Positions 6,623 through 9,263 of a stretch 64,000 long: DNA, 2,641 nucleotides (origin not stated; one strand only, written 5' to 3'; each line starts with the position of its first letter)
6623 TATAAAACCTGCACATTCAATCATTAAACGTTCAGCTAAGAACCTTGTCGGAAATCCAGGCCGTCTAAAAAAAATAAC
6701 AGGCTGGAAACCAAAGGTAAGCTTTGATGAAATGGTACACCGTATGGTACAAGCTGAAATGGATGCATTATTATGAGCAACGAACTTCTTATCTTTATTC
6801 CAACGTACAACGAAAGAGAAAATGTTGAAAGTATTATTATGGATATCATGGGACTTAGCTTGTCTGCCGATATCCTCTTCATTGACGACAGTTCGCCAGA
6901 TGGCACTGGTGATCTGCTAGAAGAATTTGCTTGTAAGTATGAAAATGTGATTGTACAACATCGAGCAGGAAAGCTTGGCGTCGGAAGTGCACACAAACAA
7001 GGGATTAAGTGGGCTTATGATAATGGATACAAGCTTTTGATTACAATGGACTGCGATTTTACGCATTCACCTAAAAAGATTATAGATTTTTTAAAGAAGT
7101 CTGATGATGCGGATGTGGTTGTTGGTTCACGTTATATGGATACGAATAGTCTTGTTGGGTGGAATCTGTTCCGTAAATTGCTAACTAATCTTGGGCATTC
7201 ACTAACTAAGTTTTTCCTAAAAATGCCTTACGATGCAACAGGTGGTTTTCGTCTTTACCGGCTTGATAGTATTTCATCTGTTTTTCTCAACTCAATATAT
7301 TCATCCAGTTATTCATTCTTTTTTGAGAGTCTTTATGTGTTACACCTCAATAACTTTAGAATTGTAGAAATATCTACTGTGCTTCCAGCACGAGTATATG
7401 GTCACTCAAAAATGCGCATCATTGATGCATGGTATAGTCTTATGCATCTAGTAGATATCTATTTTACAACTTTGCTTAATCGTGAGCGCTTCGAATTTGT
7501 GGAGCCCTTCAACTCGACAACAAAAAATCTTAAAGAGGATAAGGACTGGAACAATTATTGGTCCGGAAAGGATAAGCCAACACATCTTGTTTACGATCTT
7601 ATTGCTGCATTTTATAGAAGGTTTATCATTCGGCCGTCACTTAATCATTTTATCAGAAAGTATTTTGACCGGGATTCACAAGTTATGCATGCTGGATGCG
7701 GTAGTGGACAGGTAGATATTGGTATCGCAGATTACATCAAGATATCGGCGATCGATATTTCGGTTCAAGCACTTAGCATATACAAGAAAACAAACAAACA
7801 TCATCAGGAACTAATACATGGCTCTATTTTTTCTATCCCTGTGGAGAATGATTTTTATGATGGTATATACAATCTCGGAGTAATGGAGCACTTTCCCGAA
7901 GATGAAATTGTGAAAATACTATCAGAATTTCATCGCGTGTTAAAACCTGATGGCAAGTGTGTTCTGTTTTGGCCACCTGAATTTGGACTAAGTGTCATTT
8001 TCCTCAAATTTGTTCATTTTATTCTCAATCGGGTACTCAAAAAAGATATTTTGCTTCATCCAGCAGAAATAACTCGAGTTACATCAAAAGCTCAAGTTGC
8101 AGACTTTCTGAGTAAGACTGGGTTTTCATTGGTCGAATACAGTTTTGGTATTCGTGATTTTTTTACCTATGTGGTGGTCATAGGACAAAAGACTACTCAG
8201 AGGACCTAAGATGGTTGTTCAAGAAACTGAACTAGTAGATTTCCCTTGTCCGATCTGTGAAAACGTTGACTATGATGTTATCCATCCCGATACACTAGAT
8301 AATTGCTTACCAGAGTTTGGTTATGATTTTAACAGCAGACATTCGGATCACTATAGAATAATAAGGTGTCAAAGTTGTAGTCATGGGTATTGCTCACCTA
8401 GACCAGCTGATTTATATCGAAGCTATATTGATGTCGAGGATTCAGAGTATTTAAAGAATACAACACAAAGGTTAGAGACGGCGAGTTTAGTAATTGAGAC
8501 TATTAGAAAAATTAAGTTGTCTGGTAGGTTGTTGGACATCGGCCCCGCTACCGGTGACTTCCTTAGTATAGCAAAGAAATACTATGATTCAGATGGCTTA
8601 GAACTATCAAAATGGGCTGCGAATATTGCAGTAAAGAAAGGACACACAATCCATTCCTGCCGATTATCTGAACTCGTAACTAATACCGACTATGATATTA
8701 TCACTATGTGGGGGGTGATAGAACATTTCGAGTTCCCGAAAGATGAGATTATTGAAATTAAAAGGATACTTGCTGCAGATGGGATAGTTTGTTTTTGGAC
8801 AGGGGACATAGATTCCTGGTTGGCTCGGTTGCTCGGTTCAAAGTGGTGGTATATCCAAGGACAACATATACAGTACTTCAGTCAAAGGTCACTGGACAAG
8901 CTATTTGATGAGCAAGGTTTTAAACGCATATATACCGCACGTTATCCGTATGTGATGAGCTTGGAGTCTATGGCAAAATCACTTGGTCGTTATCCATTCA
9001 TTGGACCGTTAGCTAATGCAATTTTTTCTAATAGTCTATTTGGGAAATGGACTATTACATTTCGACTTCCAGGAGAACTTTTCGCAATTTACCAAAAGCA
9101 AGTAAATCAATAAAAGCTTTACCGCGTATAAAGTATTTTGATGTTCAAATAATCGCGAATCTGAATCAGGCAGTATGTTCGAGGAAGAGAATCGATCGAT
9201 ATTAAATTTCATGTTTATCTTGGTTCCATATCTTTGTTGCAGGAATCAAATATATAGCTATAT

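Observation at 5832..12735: AT-rich island encoding a methylation-dense sugar/lipid modification pathway (four methyltransferase domains, C-methyltransferase, GT2-MTase fusion, desaturase)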

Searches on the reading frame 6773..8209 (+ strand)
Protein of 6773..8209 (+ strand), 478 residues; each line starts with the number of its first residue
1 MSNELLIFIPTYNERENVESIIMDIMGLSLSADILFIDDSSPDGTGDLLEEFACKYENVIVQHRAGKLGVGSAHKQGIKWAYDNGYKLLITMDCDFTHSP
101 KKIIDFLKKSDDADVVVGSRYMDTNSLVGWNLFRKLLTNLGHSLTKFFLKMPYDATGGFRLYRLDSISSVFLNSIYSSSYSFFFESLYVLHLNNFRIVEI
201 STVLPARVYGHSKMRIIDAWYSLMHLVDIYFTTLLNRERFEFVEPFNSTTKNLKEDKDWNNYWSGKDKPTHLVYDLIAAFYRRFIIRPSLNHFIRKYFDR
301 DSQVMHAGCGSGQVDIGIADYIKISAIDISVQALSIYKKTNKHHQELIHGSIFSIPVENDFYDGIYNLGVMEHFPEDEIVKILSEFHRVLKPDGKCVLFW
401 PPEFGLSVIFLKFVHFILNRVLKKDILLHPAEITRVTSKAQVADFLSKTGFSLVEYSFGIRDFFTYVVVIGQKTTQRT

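Call 4: search_protein_families(library=pfam, proteins=[window:6773-8209:+], max_evalue=0.01)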
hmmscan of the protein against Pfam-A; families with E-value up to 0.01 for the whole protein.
window:6773-8209:+ (478 aa): 7 families
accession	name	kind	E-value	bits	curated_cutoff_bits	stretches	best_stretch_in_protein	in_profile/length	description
PF00535.33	Glycos_transf_2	-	1.5e-20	74.2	23.3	1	7-168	2-165/168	Glycosyl transferase family 2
PF08241.18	Methyltransf_11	-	3.7e-14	53.6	21.2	1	306-398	2-95/95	Methyltransferase domain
PF13649.12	Methyltransf_25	-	3.8e-14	53.6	27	1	304-394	1-97/97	Methyltransferase domain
PF08242.18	Methyltransf_12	-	1.3e-08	35.9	30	1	306-395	2-97/98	Methyltransferase domain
PF13489.12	Methyltransf_23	-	7.3e-08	32.7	27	1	292-401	14-119/164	Methyltransferase domain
PF13847.12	Methyltransf_31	-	1.5e-06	28.4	27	1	300-397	3-108/145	Methyltransferase domain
PF01209.24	Ubie_methyltran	-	0.0013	18.5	20.1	1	300-398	47-151/233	ubiE/COQ5 methyltransferase family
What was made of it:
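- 6773..8209 (+): GT2 polyprenyl-phosphate sugar synthase domain (about residues 1-230) fused to a SAM methyltransferase domain (about residues 290-478). Pfam domains were found in call 4.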

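Call 6: search_protein_families(library=ncbifam, proteins=[window:6773-8209:+], max_evalue=0.01)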
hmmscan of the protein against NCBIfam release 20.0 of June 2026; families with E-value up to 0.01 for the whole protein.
window:6773-8209:+ (478 aa): 26 families (the best 25 are shown)
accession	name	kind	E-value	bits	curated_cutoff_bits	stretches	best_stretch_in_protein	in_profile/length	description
TIGR04182.1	glyco_TIGR04182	equivalog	1.6e-11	44.1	325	1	6-174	3-163/293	S-layer glycoprotein N-glycosyltransferase AglJ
NF058614.1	PPMAGASynPpgS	equivalog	1.9e-11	43.8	370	1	6-162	3-157/226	polyprenyl-phospho-N-acetylgalactosaminyl synthase PpgS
TIGR03937.1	PgaC_IcaA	equivalog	3e-09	36.4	422.3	1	6-97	48-137/407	poly-beta-1,6-N-acetyl-D-glucosamine synthase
NF007986.1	PRK10714.1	equivalog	9.9e-09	34.6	529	1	6-225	9-224/316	undecaprenyl-phosphate 4-deoxy-4-formamido-L-arabinose transferase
NF041391.1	DPhHxTase_Halo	equivalog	3.6e-08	32.6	375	1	11-170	3-153/213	dolichyl-phosphate hexose transferase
TIGR02021.1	BchM-ChlM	equivalog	1.5e-07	31.1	158.9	1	302-425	56-176/218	magnesium protoporphyrin IX methyltransferase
NF043040.1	corrin_prot_MT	hypoth_equivalog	2.2e-07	30.6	180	1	293-398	34-147/216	corrinoid protein-associated methyltransferase CpaM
NF045667.1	MTase_DVU1556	equivalog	3.4e-07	29.9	155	1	298-398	20-119/213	DVU_1556 family methyltransferase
NF047588.1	GlcsyltransPgfSStrep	equivalog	4.5e-07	29.4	500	1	5-144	3-144/308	glycosyltransferase PgfS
TIGR01934.1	MenG_MenH_UbiE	subfamily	6.7e-07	28.8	158.35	1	300-398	39-141/223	ubiquinone/menaquinone biosynthesis methyltransferase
NF001243.0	PRK00216.1-4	equivalog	3.8e-06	26.4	235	1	301-399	48-152/237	demethylmenaquinone methyltransferase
TIGR02752.1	MenG_heptapren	equivalog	1.1e-05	25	419.85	1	302-399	47-150/231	demethylmenaquinone methyltransferase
NF007610.0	PRK10258.1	equivalog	1.3e-05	24.6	342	1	302-396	44-136/251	malonyl-ACP O-methyltransferase BioC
TIGR03469.1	HpnB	hypoth_equivalog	1.6e-05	24.1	379.25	1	6-119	47-169/386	hopene-associated glycosyltransferase HpnB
NF001244.0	PRK00216.1-5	equivalog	5e-05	22.7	216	1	301-398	49-153/236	bifunctional demethylmenaquinone methyltransferase/2-methoxy-6-polyprenyl-1,4-benzoquinol methylase UbiE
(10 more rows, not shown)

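Call 8: find_encoding_contigs(protein=window:6773-8209:+, flank=10000, max_places=8)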
Protein window:6773-8209:+ (478 aa): 1 contig read that carries it; 1 place shown.
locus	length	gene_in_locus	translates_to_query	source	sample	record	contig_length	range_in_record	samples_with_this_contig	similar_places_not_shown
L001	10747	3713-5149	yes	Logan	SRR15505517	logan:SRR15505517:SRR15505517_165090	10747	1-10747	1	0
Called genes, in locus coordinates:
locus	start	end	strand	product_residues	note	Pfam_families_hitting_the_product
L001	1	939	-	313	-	?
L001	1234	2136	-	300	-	-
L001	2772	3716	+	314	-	PF01370:Epimerase, PF04321:RmlD_sub_bind, PF16363:GDP_Man_Dehyd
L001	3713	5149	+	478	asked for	PF00535:Glycos_transf_2, PF13489:Methyltransf_23, PF13847:Methyltransf_31 (weak), PF08241:Methyltransf_11, PF08242:Methyltransf_12, PF13649:Methyltransf_25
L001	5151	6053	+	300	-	PF13489:Methyltransf_23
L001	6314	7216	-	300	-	PF13489:Methyltransf_23, PF06325:PrmA, PF07021:MetW, PF08003:Methyltransf_9, PF13649:Methyltransf_25, PF13847:Methyltransf_31, PF08241:Methyltransf_11, PF08242:Methyltransf_12, +1 more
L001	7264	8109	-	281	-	PF00487:FA_desaturase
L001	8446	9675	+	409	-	PF08421:Methyltransf_13, PF13489:Methyltransf_23, PF08484:Methyltransf_14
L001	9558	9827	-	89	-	-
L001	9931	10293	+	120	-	PF01527:HTH_Tnp_1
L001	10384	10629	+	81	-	PF13385:Laminin_G_3 (weak)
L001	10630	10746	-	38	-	?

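Call 17: find_homologous_proteins(query=window:6773-8209:+, max_evalue=1e-10)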
Query window:6773-8209:+ (478 aa): 4013 proteins with E <= 1e-10 among 8000 candidates; the best 120 are listed.
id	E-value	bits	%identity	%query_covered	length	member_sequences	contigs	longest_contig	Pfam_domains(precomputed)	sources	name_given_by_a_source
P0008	0.0e+0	1092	100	100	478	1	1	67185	PF13847.13,PF13489.13,PF13649.13,PF00535.33,PF08241.19,PF08242.19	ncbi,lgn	-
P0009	3.7e-228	776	69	99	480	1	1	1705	PF13489.13,PF13649.13,PF00535.33,PF08241.19,PF08242.19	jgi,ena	-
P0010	1.7e-221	754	69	99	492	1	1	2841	PF13847.13,PF13489.13,PF13641.13,PF13649.13,PF00535.33,PF08241.19,PF08242.19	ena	-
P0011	2.0e-219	748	68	100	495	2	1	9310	PF13489.13,PF13649.13,PF00535.33,PF08241.19,PF08242.19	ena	-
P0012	1.2e-215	735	66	100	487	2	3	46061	PF13847.13,PF13489.13,PF13641.13,PF13649.13,PF00535.33,PF08241.19,PF08242.19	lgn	-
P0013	1.4e-213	728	66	99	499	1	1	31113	PF13489.13,PF13649.13,PF00535.33,PF08241.19,PF08242.19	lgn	-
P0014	5.5e-213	726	65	100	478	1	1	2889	PF13847.13,PF13489.13,PF13649.13,PF00535.33,PF08241.19,PF08242.19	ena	-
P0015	5.2e-212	723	67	99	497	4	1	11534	PF13847.13,PF13489.13,PF13649.13,PF00535.33,PF08241.19,PF08242.19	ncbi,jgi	jgi:dolichol-phosphate mannosyltransferase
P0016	5.4e-211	720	66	100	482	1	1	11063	PF13847.13,PF13489.13,PF13649.13,PF00535.33,PF08241.19,PF08242.19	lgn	-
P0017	9.9e-211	719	65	99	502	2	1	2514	PF13847.13,PF13489.13,PF13649.13,PF00535.33,PF08241.19,PF08242.19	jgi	jgi:dolichol-phosphate mannosyltransferase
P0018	5.5e-210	716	67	99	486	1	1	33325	PF13847.13,PF13489.13,PF13649.13,PF00535.33,PF08241.19,PF08242.19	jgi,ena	jgi:dolichol-phosphate mannosyltransferase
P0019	1.5e-209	715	66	100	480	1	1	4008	PF13847.13,PF13489.13,PF13649.13,PF00535.33,PF08241.19,PF08242.19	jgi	-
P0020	4.1e-209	714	66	99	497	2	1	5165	PF13847.13,PF13489.13,PF13649.13,PF00535.33,PF08241.19,PF08242.19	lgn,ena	-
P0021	2.9e-208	711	65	99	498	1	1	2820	PF13847.13,PF13489.13,PF13649.13,PF00535.33,PF08241.19,PF08242.19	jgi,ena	-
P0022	3.5e-208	710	66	99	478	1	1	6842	PF13847.13,PF13489.13,PF13649.13,PF00535.33,PF08241.19,PF08242.19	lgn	-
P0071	3.9e-181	621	58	99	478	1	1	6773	PF13649.13,PF00535.33,PF08241.19,PF08242.19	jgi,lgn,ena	-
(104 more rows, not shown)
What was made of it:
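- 6773..8209 (+): More than 4000 full-length homologues are 55-69% identical (call 17).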

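Call 19: find_related_loci(query=A1, collection=genome_contigs, flank=10000)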
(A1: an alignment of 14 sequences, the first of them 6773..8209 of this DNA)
Query A1 (478 aa) in genome_contigs; peptide patterns used: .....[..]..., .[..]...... (x = any residue, [..] = any of these).
305 stretches matched a pattern; 280 encode a relative of the query (tblastn E <= 1e-3); the best 80 are kept; 80 distinct loci.
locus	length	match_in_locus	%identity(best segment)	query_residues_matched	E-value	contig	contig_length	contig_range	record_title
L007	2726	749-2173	65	1-473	0e+0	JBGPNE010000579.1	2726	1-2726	MAG: Pyrinomonadaceae bacterium isolate OBJ_0618_7090110_221 k141_9622615_length_2726_cov_69.1795, whole genome shotgun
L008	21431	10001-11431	59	1-473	0e+0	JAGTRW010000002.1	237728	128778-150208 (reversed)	MAG: Proteobacteria bacterium isolate CTSoil_124 scaffold_6, whole genome shotgun sequence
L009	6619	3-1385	61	17-473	0e+0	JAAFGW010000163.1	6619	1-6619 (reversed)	MAG: Sulfuriferula multivorans isolate Bin2_2 scaffold_3788, whole genome shotgun sequence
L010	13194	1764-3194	55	3-477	2e-177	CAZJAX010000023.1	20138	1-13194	MAG TPA_asm: uncultured Planctomycetia bacterium isolate SRP342105_co2_14 genome assembly, contig: NODE_2714_length_2013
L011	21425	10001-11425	56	2-473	1e-177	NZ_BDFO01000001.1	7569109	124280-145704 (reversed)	Oligoflexus tunisiensis strain Shr3, whole genome shotgun sequence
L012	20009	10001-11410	55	2-470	7e-177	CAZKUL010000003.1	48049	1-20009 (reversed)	MAG TPA_asm: uncultured Planctomycetales bacterium isolate binchicken_co241_121 genome assembly, contig: NODE_656_length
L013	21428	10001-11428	55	1-474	2e-176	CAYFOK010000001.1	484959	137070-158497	MAG TPA_asm: uncultured Candidatus Scalindua sp. isolate ERP019367_co2_59 genome assembly, contig: NODE_10_length_484959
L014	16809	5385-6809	55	2-473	5e-175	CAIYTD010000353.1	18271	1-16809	MAG: Oligoflexia bacterium isolate Umea1_bin-2153 genome assembly, contig: bin-2153:353/400, whole genome shotgun sequen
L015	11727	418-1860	54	3-473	3e-174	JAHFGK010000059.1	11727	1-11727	MAG: Candidatus Omnitrophota bacterium isolate nzgw313 NODE_8393_length_11728_cov_3.598604, whole genome shotgun sequenc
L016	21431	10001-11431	55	3-474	3e-174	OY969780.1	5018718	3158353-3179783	MAG: uncultured Acidobacteriaceae bacterium isolate MFD09603.bin.c.4 genome assembly, chromosome: 1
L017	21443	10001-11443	55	2-475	7e-174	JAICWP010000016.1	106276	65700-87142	MAG: Acidobacteriales bacterium isolate LS_FP_2_bin.54 k141_4899352_length_106276_cov_25.6428, whole genome shotgun sequ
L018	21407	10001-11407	54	6-473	2e-170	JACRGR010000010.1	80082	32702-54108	MAG: Nitrospinota bacterium isolate NC_groundwater_1756_Pr3_B-0.1um_59_45 SR-2_scaffold_141_358661, whole genome shotgun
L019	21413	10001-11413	54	6-475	1e-169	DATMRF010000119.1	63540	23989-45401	MAG TPA_asm: Candidatus Acidoferrum sp. isolate SMAG_U12948 k141_4584968, whole genome shotgun sequence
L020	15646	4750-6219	53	3-476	8e-170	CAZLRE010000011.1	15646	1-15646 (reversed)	MAG TPA_asm: uncultured Planctomycetales bacterium isolate binchicken_co16_163 genome assembly, contig: NODE_6331_length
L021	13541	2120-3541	55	2-473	1e-169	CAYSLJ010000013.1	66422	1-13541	MAG TPA_asm: uncultured Synergistia bacterium isolate SRP239243_co1_332 genome assembly, contig: NODE_442_length_66422_c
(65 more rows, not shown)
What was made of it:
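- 6773..8209 (+): It occurs in 280 GTDB species (call 19).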

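Call 60: search_solved_structures(query=window:6773-8209:+, max_evalue=0.001)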
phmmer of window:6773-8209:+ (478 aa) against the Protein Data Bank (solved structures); distinct sequences matched with E-value up to 0.001: 11.
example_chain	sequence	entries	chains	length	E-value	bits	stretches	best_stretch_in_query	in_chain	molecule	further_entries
5mlz_A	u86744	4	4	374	2.3e-19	72.9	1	4-226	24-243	Dolichol monophosphate mannose synthase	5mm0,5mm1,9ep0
1ve3_A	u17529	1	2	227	1.3e-07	34.2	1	288-400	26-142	hypothetical protein PH0226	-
3l8d_A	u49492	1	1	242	2.3e-06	30.1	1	289-398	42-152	Methyltransferase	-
9hwj_A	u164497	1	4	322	3.9e-06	29.3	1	5-224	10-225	Undecaprenyl-phosphate 4-deoxy-4-formamido-L-arabinose transferase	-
3mgg_A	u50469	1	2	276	4.4e-06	29.2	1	299-397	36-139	Methyltransferase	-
3bcv_A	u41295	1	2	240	1.7e-05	27.2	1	5-81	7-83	Putative glycosyltransferase protein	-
9bhc_C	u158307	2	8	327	1.9e-05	27.1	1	5-167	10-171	Undecaprenyl-phosphate 4-deoxy-4-formamido-L-arabinose transferase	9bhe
8vxh_A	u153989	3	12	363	2.5e-05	26.7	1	5-144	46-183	Undecaprenyl-phosphate 4-deoxy-4-formamido-L-arabinose transferase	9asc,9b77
2p8j_A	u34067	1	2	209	6e-05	25.4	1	284-399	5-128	S-adenosylmethionine-dependent methyltransferase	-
3sm3_A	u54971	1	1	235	8e-05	25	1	292-405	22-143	SAM-dependent methyltransferases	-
1wzn_A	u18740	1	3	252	0.00071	21.9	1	278-401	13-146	SAM-dependent methyltransferase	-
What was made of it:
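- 6773..8209 (+): The best PDB matches are dolichol-P-mannose synthase 5mlz (73 bits), then ArnC (call 60).
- On Three-component periplasmic glycosylation system: Its nearest solved relatives are dolichol-P-mannose synthase 5mlz and ArnC (call 60).
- The GT2 domain is closest to dolichol-P-mannose synthase and ArnC, and weakly to PpgS and AglJ (calls 6, 60). The best structural and sequence relatives of the GT2 domain are polyprenyl-phosphate synthases (call 60).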

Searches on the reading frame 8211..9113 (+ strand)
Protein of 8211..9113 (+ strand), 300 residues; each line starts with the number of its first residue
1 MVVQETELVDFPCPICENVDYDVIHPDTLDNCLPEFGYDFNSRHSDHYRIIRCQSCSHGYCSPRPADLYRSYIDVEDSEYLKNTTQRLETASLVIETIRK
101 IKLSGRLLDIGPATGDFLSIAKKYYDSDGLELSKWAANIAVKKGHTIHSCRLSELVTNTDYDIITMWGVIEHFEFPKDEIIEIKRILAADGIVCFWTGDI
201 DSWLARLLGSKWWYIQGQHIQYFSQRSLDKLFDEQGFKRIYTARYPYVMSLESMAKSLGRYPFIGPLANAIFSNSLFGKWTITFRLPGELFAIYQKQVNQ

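Call 4: search_protein_families(library=pfam, proteins=[window:8211-9113:+], max_evalue=0.01)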
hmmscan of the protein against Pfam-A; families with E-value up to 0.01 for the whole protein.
window:8211-9113:+ (300 aa): 4 families
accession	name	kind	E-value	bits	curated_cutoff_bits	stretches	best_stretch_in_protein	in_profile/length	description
PF13489.12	Methyltransf_23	-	6.1e-23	81.8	27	1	92-238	11-160/164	Methyltransferase domain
PF08242.18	Methyltransf_12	-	2.5e-05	25.4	30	1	108-192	1-97/98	Methyltransferase domain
PF08241.18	Methyltransf_11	-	7.7e-05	23.7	21.2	1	108-195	1-95/95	Methyltransferase domain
PF07021.18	MetW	-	0.0073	16.4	21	0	99-195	9-109/193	Methionine biosynthesis protein MetW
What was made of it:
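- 8211..9113 (+): Zn-ribbon Methyltransf_23 methyltransferase (MT_A). It is the proposed sugar O-methyltransferase working with the fusion. Pfam hit in call 4.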

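Call 6: search_protein_families(library=ncbifam, proteins=[window:8211-9113:+], max_evalue=0.01)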
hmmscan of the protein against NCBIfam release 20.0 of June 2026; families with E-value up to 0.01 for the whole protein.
window:8211-9113:+ (300 aa): 2 families
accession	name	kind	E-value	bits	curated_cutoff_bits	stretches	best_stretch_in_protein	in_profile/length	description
TIGR01983.1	UbiG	equivalog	0.00091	18.6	102.95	1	104-204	50-162/228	bifunctional 2-polyprenyl-6-hydroxyphenol methylase/3-demethylubiquinol 3-O-methyltransferase UbiG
TIGR04345.1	ovoA_Cterm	equivalog_domain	0.0058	16.2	170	0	159-194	133-168/242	putative 4-mercaptohistidine N1-methyltransferase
